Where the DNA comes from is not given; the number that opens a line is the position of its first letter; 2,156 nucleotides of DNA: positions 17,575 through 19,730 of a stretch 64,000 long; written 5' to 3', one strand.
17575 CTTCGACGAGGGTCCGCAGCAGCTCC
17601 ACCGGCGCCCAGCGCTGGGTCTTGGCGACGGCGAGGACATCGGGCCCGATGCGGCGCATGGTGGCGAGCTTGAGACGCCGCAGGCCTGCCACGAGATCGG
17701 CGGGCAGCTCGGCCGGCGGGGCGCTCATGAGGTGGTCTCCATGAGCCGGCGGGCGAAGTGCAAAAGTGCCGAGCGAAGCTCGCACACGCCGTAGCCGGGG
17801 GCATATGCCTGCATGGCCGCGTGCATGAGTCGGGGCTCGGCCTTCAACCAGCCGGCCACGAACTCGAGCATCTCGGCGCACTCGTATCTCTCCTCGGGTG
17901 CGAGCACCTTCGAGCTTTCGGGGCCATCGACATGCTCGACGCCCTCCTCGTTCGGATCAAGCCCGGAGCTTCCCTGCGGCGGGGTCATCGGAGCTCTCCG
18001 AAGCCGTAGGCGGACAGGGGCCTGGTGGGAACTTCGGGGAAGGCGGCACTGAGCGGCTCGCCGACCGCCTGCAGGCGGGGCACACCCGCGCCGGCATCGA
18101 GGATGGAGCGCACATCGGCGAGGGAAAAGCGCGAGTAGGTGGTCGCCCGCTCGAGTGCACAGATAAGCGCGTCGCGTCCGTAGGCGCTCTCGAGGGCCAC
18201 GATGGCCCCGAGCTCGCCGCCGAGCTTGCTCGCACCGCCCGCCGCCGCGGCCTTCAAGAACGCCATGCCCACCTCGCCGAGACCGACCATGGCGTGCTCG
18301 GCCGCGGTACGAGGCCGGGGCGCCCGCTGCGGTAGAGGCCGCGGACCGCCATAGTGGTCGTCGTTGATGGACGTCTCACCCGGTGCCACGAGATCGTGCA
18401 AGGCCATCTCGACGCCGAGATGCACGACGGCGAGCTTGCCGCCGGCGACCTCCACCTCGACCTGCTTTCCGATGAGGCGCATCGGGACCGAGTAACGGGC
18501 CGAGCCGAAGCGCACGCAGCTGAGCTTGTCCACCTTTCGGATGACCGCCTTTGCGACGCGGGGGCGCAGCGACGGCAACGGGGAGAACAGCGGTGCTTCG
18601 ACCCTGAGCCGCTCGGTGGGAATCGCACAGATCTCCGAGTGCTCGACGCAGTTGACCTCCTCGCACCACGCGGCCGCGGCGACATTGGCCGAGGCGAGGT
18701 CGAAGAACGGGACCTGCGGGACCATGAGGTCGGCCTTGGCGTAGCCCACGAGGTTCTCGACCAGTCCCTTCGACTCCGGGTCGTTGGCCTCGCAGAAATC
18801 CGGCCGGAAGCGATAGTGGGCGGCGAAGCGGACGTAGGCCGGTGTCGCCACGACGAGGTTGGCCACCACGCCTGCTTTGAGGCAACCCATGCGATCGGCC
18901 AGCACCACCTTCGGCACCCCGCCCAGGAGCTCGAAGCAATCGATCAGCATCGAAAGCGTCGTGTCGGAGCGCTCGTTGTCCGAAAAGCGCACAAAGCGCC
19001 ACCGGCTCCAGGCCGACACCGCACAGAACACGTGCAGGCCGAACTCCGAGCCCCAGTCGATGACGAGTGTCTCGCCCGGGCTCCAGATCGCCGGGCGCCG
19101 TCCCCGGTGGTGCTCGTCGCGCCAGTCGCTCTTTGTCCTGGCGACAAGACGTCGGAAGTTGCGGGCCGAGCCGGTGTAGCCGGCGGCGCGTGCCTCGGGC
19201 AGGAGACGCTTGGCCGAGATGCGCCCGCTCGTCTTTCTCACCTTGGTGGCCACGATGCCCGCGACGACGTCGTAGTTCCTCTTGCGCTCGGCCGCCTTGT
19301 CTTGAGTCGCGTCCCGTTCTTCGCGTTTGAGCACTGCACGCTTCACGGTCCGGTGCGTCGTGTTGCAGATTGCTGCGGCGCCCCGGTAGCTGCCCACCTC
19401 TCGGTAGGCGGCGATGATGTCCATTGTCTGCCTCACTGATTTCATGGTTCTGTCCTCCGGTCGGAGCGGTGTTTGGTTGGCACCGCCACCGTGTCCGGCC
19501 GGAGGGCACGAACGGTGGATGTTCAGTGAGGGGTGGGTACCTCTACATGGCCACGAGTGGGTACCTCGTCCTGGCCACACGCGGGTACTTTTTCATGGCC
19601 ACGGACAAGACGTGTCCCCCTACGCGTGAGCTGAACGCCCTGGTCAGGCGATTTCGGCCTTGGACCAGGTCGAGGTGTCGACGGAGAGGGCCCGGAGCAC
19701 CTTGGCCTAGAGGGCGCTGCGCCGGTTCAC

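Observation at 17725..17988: Third gene translationally coupled between istA and istB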

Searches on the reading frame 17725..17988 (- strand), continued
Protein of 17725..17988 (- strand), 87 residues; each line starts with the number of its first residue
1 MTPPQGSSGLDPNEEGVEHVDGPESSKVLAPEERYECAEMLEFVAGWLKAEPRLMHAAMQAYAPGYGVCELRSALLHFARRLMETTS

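Call 79: search_protein_families(library=pfam, proteins=[L060:2833-3978:+, L051:4525-5190:+, L046:1585-3489:+, L046:58-1065:-, L066:719-2332:+, L013:4516-4965:+, L036:4997-5929:+, L056:6457-6900:-], max_evalue=0.01)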
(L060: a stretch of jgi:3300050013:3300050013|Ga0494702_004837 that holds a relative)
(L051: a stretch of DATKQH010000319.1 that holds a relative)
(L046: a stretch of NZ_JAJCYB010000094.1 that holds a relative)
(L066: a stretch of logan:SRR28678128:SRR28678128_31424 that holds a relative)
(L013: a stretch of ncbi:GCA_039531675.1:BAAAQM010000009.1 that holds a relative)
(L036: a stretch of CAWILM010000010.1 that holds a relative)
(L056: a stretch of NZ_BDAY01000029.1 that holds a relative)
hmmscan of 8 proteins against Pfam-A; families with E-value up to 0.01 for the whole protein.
L060:2833-3978:+ (381 aa): 0 families

L051:4525-5190:+ (221 aa): 0 families

L046:1585-3489:+ (634 aa): 0 families

L046:58-1065:- (335 aa): 0 families

L066:719-2332:+ (537 aa): 0 families

L013:4516-4965:+ (149 aa): 2 families
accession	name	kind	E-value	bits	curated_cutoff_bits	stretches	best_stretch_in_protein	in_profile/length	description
PF19776.5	DUF6262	-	2e-08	34.9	29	1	10-117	5-107/110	Family of unknown function (DUF6262)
PF01402.27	RHH_1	-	0.0079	16.6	20.5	0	41-55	14-28/39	Ribbon-helix-helix protein, copG family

L036:4997-5929:+ (310 aa): 20 families
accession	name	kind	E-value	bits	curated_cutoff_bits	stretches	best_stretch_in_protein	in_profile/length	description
PF13358.12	DDE_3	-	1e-14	55.1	28.6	1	175-296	3-122/146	DDE superfamily endonuclease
PF13551.12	HTH_29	-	5.2e-13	49.3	28.1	1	36-93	2-61/64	Winged helix-turn helix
PF13565.12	HTH_32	-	9.2e-12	45.8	33.7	1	61-133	1-73/73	Homeodomain-like domain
PF13384.12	HTH_23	-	4.9e-11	42.5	24.6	1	32-71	4-43/50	Homeodomain-like domain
PF13518.12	HTH_28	-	1.7e-06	28.5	25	1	40-84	7-50/52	Helix-turn-helix domain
PF18024.7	HTH_50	-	3.8e-06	26.9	27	1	110-131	21-42/50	Helix-turn-helix domain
PF13730.12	HTH_36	-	7.1e-06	26.2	25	0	104-131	17-44/55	Helix-turn-helix domain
PF02796.21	HTH_7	-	3.3e-05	24.3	23.8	0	40-62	16-38/45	Helix-turn-helix domain of resolvase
PF13404.12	HTH_AsnC-type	-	0.00012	22.2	27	0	48-63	20-35/42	AsnC-type helix-turn-helix domain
PF12728.13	HTH_17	-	0.00017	22.2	27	0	49-67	5-23/51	Helix-turn-helix domain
PF13560.12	HTH_31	-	0.00018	22.2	27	0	112-140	14-42/64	Helix-turn-helix domain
PF08279.18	HTH_11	-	0.00027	21.2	25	0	39-62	8-32/55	HTH domain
PF08281.18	Sigma70_r4_2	-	0.00036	20.5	25.7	1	39-62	19-43/54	Sigma-70, region 4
PF13936.12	HTH_38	-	0.00041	20.5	27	0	41-62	16-37/44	Helix-turn-helix domain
PF00196.25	GerE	-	0.00066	19.7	23.5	1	39-62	11-34/57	Bacterial regulatory proteins, luxR family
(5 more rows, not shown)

L056:6457-6900:- (148 aa): 2 families
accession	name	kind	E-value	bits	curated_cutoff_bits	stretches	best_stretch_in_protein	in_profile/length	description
PF19776.5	DUF6262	-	6e-11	42.9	29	1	41-147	3-109/110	Family of unknown function (DUF6262)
PF00440.29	TetR_N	-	0.004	17.4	24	1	72-91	17-36/47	Bacterial regulatory proteins, tetR family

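Call 91: predict_structure(alignment_id=A8)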
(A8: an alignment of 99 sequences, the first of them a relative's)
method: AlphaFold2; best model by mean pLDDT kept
length: 79 residues; sequences in the alignment: 99
mean_pLDDT: 85.4   pTM: 0.70
mean pLDDT of the five models: 85.4, 85.2, 84.3, 83.7, 83.3
residues with pLDDT >= 90: 49; 70-90: 17; 50-70: 12; < 50: 1
segments of 3 or more residues with pLDDT < 50: none
pLDDT, mean of each block of 10 residues (from residue 1): 78 92 93 91 95 94 83 54
secondary structure, 60 per line:
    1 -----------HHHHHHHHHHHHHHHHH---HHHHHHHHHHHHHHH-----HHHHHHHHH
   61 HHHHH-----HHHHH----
elements in order: H12-28 H32-46 H52-65 H71-75

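Call 93: fold_search(model_id=the predicted structure, library=pdb)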
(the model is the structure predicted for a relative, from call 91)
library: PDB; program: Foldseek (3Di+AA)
matches with E <= 10: 39; with E <= 0.001: 0
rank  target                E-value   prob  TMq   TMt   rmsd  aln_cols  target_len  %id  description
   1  2qyp_B                2.4e+00  0.10  0.27  0.26   9.1        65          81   11  Orthorhombic Crystal Structure of Human Saposin C Dimer in Open Conformation (released 2008-04-29)
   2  5odw_C                3.7e+00  0.08  0.29  0.13  14.8        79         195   15  Structure of the FpvAI-pyocin S2 complex (released 2017-11-08)
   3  1wtd_A                4.4e+00  0.05  0.27  0.10  10.4        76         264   12  Crystal structure of type II restrcition endonuclease, EcoO109I DNA-free form (released 2004-12-14)
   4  4gdm_A                4.7e+00  0.08  0.31  0.12   9.0        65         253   15  Crystal Structure of E.coli MenH (released 2013-05-08)
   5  4mxd                  5.0e+00  0.08  0.31  0.12   8.9        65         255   15  1.45 angstronm crystal structure of E.coli 2-succinyl-6-hydroxy-2,4-cyclohexadiene-1-carboxylate synthase (MenH) (released 2014-04-23)
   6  2qyp_A                5.3e+00  0.08  0.30  0.30   8.4        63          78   14  Orthorhombic Crystal Structure of Human Saposin C Dimer in Open Conformation (released 2008-04-29)
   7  3zbh_B                5.3e+00  0.06  0.28  0.25   8.8        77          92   16  Geobacillus thermodenitrificans EsxA crystal form I (released 2012-11-21)
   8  4myd_A                5.6e+00  0.08  0.31  0.12   8.9        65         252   15  1.37 Angstrom Crystal Structure of E. Coli 2-succinyl-6-hydroxy-2,4-cyclohexadiene-1-carboxylate synthase (MenH) in co (released 2014-04-23)
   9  4gec_B                5.6e+00  0.08  0.31  0.12   8.9        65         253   15  Crystal Structure of E.coli MenH R124A Mutant (released 2013-05-08)
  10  5u85_A                6.0e+00  0.08  0.33  0.33   9.4        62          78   13  Murine saposin-D (SapD), open conformation (released 2018-06-13)
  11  6s7o_C                6.0e+00  0.06  0.29  0.29  10.6        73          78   12  Cryo-EM structure of human oligosaccharyltransferase complex OST-A (released 2019-12-18)
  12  4j7j_B                6.3e+00  0.06  0.30  0.28  13.6        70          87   14  The crystal structure of a secreted protein EsxB (Mutant G53A) from Bacillus anthracis str. Sterne (released 2013-03-06)
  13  3zbh_D                6.3e+00  0.06  0.28  0.24   9.1        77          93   16  Geobacillus thermodenitrificans EsxA crystal form I (released 2012-11-21)
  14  5t27                  6.3e+00  0.02  0.18  0.03  13.6        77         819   18  mPI3Kd IN COMPLEX WITH 5d (released 2017-04-19)
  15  4myd_C                6.7e+00  0.07  0.31  0.12   8.9        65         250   15  1.37 Angstrom Crystal Structure of E. Coli 2-succinyl-6-hydroxy-2,4-cyclohexadiene-1-carboxylate synthase (MenH) in co (released 2014-04-23)
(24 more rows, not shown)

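Call 97: find_encoding_contigs(protein=P0092, flank=3500, max_places=2)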
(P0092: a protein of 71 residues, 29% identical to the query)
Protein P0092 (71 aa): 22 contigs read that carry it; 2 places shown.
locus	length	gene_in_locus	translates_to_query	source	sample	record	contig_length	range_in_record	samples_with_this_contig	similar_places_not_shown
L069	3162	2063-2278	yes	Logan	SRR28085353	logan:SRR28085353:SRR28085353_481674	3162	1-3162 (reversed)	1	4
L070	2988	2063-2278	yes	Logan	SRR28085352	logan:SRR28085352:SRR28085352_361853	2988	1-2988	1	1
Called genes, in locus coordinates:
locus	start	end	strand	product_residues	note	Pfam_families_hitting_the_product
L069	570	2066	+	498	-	PF00665:rve, PF22483:Mu-transpos_C_2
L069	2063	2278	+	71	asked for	-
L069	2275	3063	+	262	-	PF01695:IstB_IS21, PF00308:Bac_DnaA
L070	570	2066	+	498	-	PF00665:rve, PF22483:Mu-transpos_C_2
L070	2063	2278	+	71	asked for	-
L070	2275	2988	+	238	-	?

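Call 98: find_encoding_contigs(protein=P0029, flank=3500, max_places=2)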
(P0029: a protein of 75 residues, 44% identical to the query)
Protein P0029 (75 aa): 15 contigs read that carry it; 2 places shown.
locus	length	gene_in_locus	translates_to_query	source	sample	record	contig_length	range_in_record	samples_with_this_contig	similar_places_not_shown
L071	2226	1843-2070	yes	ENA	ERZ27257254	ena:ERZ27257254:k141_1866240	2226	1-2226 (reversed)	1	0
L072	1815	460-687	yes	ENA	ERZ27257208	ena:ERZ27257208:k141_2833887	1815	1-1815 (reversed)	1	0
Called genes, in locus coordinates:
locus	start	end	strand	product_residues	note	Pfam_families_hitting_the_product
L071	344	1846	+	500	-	PF00665:rve, PF22483:Mu-transpos_C_2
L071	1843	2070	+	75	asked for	-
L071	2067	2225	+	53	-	?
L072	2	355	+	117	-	?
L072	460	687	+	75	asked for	-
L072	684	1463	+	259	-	PF01695:IstB_IS21, PF00308:Bac_DnaA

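Call 99: find_encoding_contigs(protein=P0112, flank=3500, max_places=2)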
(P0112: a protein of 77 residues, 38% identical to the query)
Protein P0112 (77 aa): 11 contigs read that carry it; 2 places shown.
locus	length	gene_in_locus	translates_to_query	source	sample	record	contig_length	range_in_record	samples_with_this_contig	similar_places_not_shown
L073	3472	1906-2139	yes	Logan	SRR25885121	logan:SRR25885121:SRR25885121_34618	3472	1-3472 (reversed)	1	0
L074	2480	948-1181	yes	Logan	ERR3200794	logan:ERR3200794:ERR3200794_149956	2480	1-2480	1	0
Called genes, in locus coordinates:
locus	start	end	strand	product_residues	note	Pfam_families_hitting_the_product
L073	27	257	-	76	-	-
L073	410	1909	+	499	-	PF22483:Mu-transpos_C_2 (weak)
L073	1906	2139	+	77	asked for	-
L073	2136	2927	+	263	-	PF01695:IstB_IS21, PF00308:Bac_DnaA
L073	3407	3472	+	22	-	?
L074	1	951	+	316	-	?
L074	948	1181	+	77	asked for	-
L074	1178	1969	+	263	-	PF01695:IstB_IS21, PF00308:Bac_DnaA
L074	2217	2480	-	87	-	?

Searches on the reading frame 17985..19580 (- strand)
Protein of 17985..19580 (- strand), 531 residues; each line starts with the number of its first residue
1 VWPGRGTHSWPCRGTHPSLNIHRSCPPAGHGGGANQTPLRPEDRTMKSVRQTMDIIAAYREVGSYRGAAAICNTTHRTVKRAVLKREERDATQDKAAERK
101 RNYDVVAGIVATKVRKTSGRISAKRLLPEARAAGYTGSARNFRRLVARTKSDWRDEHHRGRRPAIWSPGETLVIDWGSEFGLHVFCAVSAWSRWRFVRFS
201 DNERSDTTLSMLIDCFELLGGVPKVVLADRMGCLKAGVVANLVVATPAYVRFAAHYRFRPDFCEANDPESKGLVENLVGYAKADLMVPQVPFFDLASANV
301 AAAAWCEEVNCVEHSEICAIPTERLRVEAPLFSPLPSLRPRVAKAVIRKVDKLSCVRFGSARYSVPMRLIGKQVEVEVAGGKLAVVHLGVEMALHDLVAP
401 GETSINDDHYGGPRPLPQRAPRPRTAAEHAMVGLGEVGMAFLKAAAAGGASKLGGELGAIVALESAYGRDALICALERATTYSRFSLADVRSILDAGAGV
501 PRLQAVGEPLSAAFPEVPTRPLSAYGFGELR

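Call 4: search_protein_families(library=pfam, proteins=[window:17985-19580:-], max_evalue=0.1)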
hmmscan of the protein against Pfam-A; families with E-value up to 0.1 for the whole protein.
window:17985-19580:- (531 aa): 2 families
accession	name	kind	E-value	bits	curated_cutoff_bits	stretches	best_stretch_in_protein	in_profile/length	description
PF22483.2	Mu-transpos_C_2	-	3e-13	49.7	27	1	335-398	1-64/73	Mu transposase, C-terminal domain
PF00665.32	rve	-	1.6e-06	28.8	32.6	1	168-268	4-102/102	Integrase core domain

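Call 6: search_protein_families(library=ncbifam, proteins=[window:17985-19580:-], max_evalue=0.1)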
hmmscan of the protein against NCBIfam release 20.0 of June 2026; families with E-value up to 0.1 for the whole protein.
window:17985-19580:- (531 aa): 3 families
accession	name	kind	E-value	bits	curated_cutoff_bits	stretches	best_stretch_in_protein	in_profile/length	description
NF033546.1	transpos_IS21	equivalog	2e-56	191.7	160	1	58-336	4-293/294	IS21 family transposase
NF033577.2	transpos_IS481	equivalog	6.6e-08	32.4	224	1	55-310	5-267/284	IS481 family transposase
NF033516.0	transpos_IS3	equivalog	0.008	15.5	160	0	247-308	290-350/369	IS3 family transposase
